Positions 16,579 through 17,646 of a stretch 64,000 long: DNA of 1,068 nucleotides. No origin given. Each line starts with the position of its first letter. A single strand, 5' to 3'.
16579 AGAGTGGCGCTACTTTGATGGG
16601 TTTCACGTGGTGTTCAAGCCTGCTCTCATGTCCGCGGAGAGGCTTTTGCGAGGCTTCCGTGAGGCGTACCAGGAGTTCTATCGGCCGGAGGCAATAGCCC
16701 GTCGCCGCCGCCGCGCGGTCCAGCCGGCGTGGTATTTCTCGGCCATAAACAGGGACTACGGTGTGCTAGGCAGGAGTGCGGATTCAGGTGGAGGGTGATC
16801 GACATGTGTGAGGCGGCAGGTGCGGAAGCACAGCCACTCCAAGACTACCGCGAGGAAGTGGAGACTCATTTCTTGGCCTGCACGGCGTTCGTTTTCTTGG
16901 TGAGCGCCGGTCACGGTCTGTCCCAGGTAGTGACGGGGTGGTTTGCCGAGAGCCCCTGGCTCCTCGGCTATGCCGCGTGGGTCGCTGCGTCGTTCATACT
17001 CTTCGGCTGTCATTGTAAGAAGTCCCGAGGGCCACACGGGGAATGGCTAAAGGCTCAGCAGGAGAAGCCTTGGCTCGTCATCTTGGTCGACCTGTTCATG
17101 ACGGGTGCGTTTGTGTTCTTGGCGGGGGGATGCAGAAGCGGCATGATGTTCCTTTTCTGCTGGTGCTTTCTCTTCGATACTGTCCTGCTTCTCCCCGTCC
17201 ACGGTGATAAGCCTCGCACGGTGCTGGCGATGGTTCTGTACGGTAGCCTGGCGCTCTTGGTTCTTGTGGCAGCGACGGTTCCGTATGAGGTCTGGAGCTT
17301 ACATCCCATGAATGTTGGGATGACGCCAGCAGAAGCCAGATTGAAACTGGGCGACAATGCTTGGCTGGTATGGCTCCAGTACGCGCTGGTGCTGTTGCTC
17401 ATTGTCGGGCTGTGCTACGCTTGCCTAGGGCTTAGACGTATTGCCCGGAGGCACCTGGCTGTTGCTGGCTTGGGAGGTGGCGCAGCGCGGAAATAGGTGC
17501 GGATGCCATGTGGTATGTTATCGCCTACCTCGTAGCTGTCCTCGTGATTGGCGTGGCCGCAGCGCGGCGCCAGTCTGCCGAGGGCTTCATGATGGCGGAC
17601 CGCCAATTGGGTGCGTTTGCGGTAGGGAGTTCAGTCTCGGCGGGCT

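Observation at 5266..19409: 14 kb lower-GC cargo operon inserted exactly between terminase and portal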

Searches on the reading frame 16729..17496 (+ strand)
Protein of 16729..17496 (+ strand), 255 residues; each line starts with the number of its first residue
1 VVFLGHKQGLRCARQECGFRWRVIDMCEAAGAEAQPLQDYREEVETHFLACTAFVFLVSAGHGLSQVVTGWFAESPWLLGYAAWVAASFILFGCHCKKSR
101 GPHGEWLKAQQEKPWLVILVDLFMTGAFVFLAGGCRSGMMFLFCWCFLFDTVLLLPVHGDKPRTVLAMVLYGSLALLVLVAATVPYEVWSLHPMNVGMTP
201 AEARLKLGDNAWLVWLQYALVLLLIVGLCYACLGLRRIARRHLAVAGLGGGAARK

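Call 6: search_protein_families(library=pfam, proteins=[window:16729-17496:+])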
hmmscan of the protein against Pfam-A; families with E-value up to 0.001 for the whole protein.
window:16729-17496:+ (255 aa): 0 families

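Call 10: search_protein_families(library=ncbifam, proteins=[window:16729-17496:+], max_evalue=0.01)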
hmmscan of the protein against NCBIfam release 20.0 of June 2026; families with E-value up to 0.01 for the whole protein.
window:16729-17496:+ (255 aa): 0 families

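Call 13: search_protein_families(library=padloc, proteins=[window:16729-17496:+], max_evalue=0.01)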
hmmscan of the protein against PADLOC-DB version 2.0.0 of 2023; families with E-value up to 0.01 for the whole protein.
window:16729-17496:+ (255 aa): 0 families

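Call 38: search_protein_families(library=pfam, proteins=[window:16804-17496:+], max_evalue=5)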
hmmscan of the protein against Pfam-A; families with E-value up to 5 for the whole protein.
window:16804-17496:+ (230 aa): 1 family
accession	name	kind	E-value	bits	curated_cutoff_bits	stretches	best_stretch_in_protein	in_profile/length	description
PF25323.1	6TM_PilS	-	0.043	13.9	27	1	54-119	51-110/189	PilS-like transmembrane domain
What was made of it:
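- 16804..17496 (+): 230-aa predicted 5-TM membrane protein, an orphan. No family hit (calls 6, 10, 38).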
